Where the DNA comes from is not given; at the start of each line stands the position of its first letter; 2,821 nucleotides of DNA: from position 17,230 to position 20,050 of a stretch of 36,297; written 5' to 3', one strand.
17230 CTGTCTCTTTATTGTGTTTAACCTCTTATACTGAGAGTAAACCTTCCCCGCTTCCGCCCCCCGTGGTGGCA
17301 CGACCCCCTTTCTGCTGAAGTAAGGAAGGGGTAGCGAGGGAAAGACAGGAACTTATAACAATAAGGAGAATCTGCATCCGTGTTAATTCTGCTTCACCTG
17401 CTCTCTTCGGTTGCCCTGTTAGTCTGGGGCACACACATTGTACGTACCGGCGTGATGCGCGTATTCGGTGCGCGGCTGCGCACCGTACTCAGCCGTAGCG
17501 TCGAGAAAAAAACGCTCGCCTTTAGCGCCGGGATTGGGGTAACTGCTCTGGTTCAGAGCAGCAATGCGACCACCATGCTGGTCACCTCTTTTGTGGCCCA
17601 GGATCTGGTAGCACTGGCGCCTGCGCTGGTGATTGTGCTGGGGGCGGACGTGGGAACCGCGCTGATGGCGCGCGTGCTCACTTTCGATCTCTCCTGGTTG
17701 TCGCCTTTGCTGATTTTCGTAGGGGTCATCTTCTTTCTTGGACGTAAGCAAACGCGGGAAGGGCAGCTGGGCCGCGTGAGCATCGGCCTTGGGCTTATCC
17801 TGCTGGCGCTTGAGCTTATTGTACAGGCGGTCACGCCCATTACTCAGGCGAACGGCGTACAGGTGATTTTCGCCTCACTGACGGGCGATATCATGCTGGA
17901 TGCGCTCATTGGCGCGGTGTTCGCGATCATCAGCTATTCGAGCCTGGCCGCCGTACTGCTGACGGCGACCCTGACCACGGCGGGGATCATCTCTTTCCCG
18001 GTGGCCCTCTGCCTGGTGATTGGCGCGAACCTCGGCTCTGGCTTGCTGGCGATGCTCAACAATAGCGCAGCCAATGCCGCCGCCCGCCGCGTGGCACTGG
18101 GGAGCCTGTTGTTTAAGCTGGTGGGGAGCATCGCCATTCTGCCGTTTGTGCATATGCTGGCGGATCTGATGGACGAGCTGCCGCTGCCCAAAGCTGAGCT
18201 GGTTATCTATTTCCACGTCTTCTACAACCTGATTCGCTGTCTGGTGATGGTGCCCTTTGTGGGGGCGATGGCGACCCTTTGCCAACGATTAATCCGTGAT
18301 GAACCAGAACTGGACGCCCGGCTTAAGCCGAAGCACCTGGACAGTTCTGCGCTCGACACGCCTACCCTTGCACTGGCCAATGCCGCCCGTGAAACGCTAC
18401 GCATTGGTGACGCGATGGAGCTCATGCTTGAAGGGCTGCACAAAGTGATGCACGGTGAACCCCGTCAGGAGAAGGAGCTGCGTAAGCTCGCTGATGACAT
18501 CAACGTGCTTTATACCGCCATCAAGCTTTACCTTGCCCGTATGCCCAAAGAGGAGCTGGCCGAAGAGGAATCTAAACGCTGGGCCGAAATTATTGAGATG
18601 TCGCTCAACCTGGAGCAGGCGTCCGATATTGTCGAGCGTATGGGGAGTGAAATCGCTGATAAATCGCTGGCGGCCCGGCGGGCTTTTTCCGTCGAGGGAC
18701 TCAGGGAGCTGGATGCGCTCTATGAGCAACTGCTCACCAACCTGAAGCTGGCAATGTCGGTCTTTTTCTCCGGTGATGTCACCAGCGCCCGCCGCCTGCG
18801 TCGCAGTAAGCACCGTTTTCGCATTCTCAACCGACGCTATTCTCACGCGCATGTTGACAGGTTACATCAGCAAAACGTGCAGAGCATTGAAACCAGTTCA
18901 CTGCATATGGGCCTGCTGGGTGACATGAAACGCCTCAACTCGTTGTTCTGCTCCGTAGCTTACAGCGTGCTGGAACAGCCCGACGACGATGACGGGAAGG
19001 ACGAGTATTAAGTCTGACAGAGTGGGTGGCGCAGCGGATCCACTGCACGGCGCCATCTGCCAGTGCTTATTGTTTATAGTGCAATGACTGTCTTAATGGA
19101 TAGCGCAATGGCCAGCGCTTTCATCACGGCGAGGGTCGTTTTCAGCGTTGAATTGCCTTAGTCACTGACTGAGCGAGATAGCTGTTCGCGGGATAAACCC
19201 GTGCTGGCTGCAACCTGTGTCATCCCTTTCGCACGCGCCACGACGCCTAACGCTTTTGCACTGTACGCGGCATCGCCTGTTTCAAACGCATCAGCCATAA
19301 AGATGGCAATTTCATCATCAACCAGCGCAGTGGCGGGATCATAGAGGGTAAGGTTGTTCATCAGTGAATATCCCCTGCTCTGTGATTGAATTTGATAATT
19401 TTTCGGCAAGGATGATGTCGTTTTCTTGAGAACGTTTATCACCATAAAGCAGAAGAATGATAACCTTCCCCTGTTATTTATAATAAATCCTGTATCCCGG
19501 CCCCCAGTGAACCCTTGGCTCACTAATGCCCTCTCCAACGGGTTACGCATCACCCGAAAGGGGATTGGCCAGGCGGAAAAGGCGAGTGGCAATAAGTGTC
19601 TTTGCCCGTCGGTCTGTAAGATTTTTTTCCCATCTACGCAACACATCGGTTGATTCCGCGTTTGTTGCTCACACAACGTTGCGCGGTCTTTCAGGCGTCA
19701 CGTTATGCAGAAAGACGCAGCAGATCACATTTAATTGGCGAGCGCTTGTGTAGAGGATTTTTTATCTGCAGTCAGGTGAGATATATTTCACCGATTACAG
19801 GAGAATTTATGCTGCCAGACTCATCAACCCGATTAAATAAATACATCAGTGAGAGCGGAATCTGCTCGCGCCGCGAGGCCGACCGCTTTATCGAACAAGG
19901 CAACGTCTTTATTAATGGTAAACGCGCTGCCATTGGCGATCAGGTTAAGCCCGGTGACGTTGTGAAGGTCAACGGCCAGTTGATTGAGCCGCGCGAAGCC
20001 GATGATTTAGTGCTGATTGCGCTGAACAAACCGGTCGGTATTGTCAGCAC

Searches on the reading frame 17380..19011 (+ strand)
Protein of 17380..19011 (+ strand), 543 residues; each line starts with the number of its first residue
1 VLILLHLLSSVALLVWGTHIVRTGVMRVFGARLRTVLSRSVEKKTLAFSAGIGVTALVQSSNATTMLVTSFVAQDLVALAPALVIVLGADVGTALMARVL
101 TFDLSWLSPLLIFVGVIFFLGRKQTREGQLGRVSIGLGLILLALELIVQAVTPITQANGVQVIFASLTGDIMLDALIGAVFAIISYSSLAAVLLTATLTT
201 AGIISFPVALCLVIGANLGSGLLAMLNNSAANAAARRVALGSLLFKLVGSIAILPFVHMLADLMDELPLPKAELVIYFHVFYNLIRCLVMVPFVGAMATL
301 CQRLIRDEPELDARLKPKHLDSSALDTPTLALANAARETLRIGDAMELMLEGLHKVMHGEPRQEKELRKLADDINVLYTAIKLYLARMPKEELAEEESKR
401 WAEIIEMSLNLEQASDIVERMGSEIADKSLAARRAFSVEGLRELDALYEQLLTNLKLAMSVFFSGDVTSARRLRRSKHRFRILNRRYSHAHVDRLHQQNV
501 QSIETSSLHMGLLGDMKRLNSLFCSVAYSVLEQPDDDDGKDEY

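Call 9: list_cluster_members(proteins=[window:19161-19361:-, window:19161-19676:-, window:17380-19011:+])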
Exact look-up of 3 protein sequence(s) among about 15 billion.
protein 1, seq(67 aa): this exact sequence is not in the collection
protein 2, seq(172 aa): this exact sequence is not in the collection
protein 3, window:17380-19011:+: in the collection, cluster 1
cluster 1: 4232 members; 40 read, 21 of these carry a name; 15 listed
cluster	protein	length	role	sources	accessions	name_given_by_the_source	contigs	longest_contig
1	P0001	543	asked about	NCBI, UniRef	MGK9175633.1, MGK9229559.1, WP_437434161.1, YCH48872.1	Na/Pi cotransporter family protein [Yokenella regensburgei] | Na/Pi cotransporter family protein n=1 Tax=Yokenella regensburgei TaxID=158877 ...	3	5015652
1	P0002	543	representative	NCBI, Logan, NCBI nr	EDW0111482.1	Na/Pi cotransporter family protein [Salmonella enterica]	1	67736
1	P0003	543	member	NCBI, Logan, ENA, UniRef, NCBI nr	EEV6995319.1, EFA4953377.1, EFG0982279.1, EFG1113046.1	Na/Pi cotransporter family protein [Escherichia marmotae] | Putative inorganic phosphate export protein YjbB n=1 Tax=Escherichia marmotae ... | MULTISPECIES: Na/Pi cotransporter family protein [Escherichia]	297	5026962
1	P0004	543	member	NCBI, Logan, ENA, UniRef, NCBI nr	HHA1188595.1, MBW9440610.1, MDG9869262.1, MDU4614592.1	TPA: Na/Pi cotransporter family protein [Enterobacter roggenkampii] | Na/Pi cotransporter family protein n=1 Tax=Enterobacter TaxID=547 RepID=UPI0012B9ECD2 | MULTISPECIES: Na/Pi cotransporter family protein [Enterobacter]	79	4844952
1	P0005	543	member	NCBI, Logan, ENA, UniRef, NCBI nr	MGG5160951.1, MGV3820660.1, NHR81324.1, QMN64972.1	Na/Pi cotransporter family protein [Citrobacter portucalensis] | Na/Pi cotransporter family protein n=1 Tax=Citrobacter portucalensis TaxID=1639133 ...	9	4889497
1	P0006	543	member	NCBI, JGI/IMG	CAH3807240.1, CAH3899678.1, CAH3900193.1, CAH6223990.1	hypothetical protein AI2668V1_4385, partial [Citrobacter freundii]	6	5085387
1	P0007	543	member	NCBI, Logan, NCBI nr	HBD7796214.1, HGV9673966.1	TPA: Na/Pi cotransporter family protein [Salmonella enterica subsp. enterica serovar ... | Na/Pi cotransporter family protein [Salmonella enterica subsp. enterica]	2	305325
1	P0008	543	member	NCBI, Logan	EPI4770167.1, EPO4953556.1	Na/Pi cotransporter family protein [Enterobacter hormaechei]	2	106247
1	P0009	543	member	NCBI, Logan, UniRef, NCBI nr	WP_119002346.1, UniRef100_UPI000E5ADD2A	Na/Pi cotransporter family protein [Salmonella enterica] | Na/Pi cotransporter family protein n=1 Tax=Salmonella enterica TaxID=28901 ...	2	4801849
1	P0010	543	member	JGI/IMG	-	phosphate:Na+ symporter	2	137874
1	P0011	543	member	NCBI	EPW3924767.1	Na/Pi cotransporter family protein [Enterobacter sichuanensis]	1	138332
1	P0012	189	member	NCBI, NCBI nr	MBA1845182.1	Na/Pi cotransporter family protein, partial [Escherichia coli] | Na/Pi cotransporter family protein [Escherichia coli]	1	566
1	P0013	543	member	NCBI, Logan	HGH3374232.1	TPA: Na/Pi cotransporter family protein [Kluyvera cryocrescens]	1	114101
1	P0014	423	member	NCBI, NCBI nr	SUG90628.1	Sodium-dependent phosphate transporter [Salmonella enterica subsp. enterica]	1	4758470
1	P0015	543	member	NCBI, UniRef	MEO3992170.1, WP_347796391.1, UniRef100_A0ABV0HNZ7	Na/Pi cotransporter family protein [Pseudocitrobacter cyperus] | Na/Pi cotransporter family protein n=1 Tax=Pseudocitrobacter cyperus TaxID=3112843 ...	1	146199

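Call 11: find_encoding_contigs(protein=window:17380-19011:+, flank=4000, max_places=10)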
Protein window:17380-19011:+ (543 aa): no gene with exactly this product is on record in the collection.

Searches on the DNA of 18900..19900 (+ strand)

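Call 6: search_dna_similar(query=window:18900-19900:+, collection=ecoli_genomes, mode=distant, max_rows=20)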
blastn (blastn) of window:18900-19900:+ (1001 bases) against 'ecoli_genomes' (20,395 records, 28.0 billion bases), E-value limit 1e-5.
Records with a match: 5426; places in all: 8303; records where one place covers at least 80% of the query: 0.
Genomes with a match: 5426 of 5426; with a place that covers at least 80% of the query: 0. Places per genome that has any: lowest 1, median 2, highest 4. On chromosomes: 8302 places; on plasmids: 1.
Best place of each record, by identity: 80-90% 5328; 60-80% 98.
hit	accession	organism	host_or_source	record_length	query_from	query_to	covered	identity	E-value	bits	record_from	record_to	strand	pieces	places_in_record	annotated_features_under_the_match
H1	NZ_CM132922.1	Escherichia coli strain HY220605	yak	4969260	1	1001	26%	80.1%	7e-28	234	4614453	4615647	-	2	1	pepE: dipeptidase PepE | yjbB: Na/Pi cotransporter family protein | rluF: 23S rRNA pseudouridine(2604) synthase RluF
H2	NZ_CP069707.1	Escherichia coli strain E41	pig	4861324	2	1001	25%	80.4%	6e-29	237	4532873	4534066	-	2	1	pepE: dipeptidase PepE | yjbB: Na/Pi cotransporter family protein | rluF: 23S rRNA pseudouridine(2604) synthase RluF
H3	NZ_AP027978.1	Escherichia coli strain VE-V11-M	-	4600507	2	1001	25%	80.4%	6e-29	237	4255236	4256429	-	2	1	pepE: dipeptidase PepE | yjbB: Na/Pi cotransporter family protein | rluF: 23S rRNA pseudouridine(2604) synthase RluF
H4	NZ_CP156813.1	Escherichia coli strain PKF8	Milvus migrans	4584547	2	1001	25%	80.4%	6e-29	237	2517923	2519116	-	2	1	pepE: dipeptidase PepE | yjbB: Na/Pi cotransporter family protein | rluF: 23S rRNA pseudouridine(2604) synthase RluF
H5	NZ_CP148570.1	Escherichia coli strain Z1322HEC0009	Homo sapiens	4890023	2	1001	25%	80.4%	6e-29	237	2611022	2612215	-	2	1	pepE: dipeptidase PepE | yjbB: Na/Pi cotransporter family protein | rluF: 23S rRNA pseudouridine(2604) synthase RluF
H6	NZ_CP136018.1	Escherichia coli strain GDSC2239PM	vegetable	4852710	2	1001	25%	80.4%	6e-29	237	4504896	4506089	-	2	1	pepE: dipeptidase PepE | yjbB: Na/Pi cotransporter family protein | rluF: 23S rRNA pseudouridine(2604) synthase RluF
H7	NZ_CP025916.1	Escherichia coli strain 120899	Homo sapiens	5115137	2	1001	25%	80.0%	7e-28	232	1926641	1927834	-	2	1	pepE: dipeptidase PepE | yjbB: Na/Pi cotransporter family protein | rluF: 23S rRNA pseudouridine(2604) synthase RluF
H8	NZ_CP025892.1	Escherichia coli strain 503025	Homo sapiens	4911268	2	1001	25%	80.0%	7e-28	232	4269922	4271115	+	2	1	pepE: dipeptidase PepE | yjbB: Na/Pi cotransporter family protein | rluF: 23S rRNA pseudouridine(2604) synthase RluF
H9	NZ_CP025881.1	Escherichia coli strain 503440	Homo sapiens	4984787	2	1001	25%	80.0%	7e-28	232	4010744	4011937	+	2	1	pepE: dipeptidase PepE | yjbB: Na/Pi cotransporter family protein | rluF: 23S rRNA pseudouridine(2604) synthase RluF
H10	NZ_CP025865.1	Escherichia coli strain 504211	Homo sapiens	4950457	2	1001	25%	80.0%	7e-28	232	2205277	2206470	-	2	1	pepE: dipeptidase PepE | yjbB: Na/Pi cotransporter family protein | rluF: 23S rRNA pseudouridine(2604) synthase RluF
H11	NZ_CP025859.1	Escherichia coli strain 504239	Homo sapiens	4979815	2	1001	25%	80.0%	7e-28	232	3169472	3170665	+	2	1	pepE: dipeptidase PepE | yjbB: Na/Pi cotransporter family protein | rluF: 23S rRNA pseudouridine(2604) synthase RluF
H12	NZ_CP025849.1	Escherichia coli strain 600468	Homo sapiens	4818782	2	1001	25%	80.0%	7e-28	232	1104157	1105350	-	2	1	pepE: dipeptidase PepE | yjbB: Na/Pi cotransporter family protein | rluF: 23S rRNA pseudouridine(2604) synthase RluF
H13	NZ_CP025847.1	Escherichia coli strain 602354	Homo sapiens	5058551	2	1001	25%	80.0%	7e-28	232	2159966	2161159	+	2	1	pepE: dipeptidase PepE | yjbB: Na/Pi cotransporter family protein | rluF: 23S rRNA pseudouridine(2604) synthase RluF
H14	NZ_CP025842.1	Escherichia coli strain 720632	Homo sapiens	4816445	2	1001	25%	80.0%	7e-28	232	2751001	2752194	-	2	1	pepE: dipeptidase PepE | yjbB: Na/Pi cotransporter family protein | rluF: 23S rRNA pseudouridine(2604) synthase RluF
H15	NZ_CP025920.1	Escherichia coli strain 103605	Homo sapiens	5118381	2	1001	25%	80.0%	7e-28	232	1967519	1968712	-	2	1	pepE: dipeptidase PepE | yjbB: Na/Pi cotransporter family protein | rluF: 23S rRNA pseudouridine(2604) synthase RluF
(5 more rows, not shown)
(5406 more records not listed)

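Call 10: search_dna_similar(query=window:19060-19700:-, collection=plasmids, mode=distant, max_rows=15)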
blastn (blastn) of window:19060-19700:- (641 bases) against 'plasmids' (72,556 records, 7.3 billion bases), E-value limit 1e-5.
Records with a match: 51; places in all: 51; records where one place covers at least 80% of the query: 0.
Best place of each record, by identity: 60-80% 51.
By first word of the organism name: Pseudomonas 43; Agrobacterium 4; Bordetella 2; Ochrobactrum 1; Caballeronia 1.
By predicted mobility (MOB-suite, as given by PLSDB): conjugative 36; non-mobilizable 12; mobilizable 3.
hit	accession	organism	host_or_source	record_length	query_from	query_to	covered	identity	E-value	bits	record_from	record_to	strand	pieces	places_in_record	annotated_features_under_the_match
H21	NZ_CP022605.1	Ochrobactrum quorumnocens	cell culture,rhizosphere of potato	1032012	145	595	70%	65.7%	2e-20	107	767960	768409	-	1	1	record has no annotation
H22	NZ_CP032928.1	Agrobacterium tumefaciens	Rubus sp.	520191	341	587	39%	72.4%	1e-28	135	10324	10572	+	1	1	addiction module antidote protein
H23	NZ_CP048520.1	Agrobacterium tumefaciens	walnut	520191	341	587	39%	72.4%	1e-28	135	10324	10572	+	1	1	addiction module antidote protein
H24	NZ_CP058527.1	Agrobacterium tumefaciens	-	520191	341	587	39%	72.4%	1e-28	135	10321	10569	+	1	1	addiction module antidote protein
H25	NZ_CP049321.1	Caballeronia sp. SBC2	whole organism,soil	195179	357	589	36%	74.7%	6e-33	149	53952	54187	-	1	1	addiction module antidote protein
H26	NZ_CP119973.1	Agrobacterium leguminum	pure culture,soil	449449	340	579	37%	71.2%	9e-24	118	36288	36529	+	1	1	addiction module antidote protein | type II toxin-antitoxin system RelE/ParE family toxin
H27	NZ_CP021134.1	Pseudomonas fragi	cell culture,meat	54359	358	579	35%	73.9%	4e-28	133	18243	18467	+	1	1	addiction module antidote protein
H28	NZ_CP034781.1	Pseudomonas sp. MPC6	-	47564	357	579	35%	72.7%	8e-25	122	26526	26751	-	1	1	addiction module antidote protein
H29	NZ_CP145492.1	Pseudomonas canadensis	-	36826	357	579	35%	72.7%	8e-25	122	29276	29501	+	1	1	addiction module antidote protein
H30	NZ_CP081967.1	Pseudomonas mosselii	mixed culture,medical specimen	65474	342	579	37%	67.9%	3e-11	77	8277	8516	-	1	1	addiction module antidote protein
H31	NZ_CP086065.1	Pseudomonas aeruginosa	Homo sapiens,Tracheal secretion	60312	342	579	37%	67.9%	3e-11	77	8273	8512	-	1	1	addiction module antidote protein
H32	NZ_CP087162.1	Pseudomonas sp. CIP-10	-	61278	342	579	37%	67.9%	3e-11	77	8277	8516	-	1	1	addiction module antidote protein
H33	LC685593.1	Pseudomonas aeruginosa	-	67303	342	579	37%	67.9%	3e-11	77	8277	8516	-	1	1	putative addiction module antidote protein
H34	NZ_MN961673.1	Pseudomonas aeruginosa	-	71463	342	579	37%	67.9%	3e-11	77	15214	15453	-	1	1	addiction module antidote protein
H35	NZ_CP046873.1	Pseudomonas putida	cell culture,Taihu New City Sewage ...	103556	342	579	37%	67.9%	3e-11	77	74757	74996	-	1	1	addiction module antidote protein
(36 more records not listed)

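Call 39: search_rna_families(source=window, start=18900, end=19900, threshold=evalue, max_evalue=1)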
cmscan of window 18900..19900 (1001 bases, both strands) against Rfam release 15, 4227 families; matches with E-value up to 1: 0.
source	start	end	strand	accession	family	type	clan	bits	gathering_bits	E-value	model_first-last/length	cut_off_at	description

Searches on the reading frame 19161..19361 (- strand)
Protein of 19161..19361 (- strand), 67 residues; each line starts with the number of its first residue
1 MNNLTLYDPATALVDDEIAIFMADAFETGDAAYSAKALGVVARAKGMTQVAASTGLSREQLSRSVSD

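Call 7: search_protein_families(library=ncbifam, proteins=[window:19161-19361:-], max_evalue=0.01)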
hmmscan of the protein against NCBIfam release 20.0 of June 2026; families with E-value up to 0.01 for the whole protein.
seq(67 aa): 1 family
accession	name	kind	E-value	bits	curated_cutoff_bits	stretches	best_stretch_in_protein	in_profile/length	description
TIGR02684.1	dnstrm_HI1420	hypoth_equivalog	2.2e-20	72.6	53.7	1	4-67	2-66/89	addiction module antidote protein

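Call 8: search_protein_families(library=pfam, proteins=[window:19161-19361:-], max_evalue=0.01)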
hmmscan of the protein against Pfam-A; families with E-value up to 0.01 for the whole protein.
seq(67 aa): 1 family
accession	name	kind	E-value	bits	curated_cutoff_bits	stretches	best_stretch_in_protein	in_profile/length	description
PF21716.3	dnstrm_HI1420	-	4.6e-12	46.1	27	1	5-65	3-64/90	Probable addiction module antidote protein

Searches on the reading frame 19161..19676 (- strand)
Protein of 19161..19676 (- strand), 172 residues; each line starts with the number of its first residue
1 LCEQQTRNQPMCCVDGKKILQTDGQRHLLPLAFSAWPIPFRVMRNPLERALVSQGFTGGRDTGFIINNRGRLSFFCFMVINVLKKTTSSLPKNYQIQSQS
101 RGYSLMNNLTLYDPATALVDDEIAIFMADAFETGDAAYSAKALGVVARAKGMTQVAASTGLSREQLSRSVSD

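Call 7: search_protein_families(library=ncbifam, proteins=[window:19161-19676:-], max_evalue=0.01)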
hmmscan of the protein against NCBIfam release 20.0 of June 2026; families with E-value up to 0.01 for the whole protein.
seq(172 aa): 1 family
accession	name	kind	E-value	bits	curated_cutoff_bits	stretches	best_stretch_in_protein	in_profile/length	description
TIGR02684.1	dnstrm_HI1420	hypoth_equivalog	2.6e-19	69.2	53.7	1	109-172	2-66/89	addiction module antidote protein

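Call 8: search_protein_families(library=pfam, proteins=[window:19161-19676:-], max_evalue=0.01)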
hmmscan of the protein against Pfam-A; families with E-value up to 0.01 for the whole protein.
seq(172 aa): 1 family
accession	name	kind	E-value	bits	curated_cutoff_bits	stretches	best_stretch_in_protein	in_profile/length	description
PF21716.3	dnstrm_HI1420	-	4.8e-11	42.8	27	1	110-170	3-64/90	Probable addiction module antidote protein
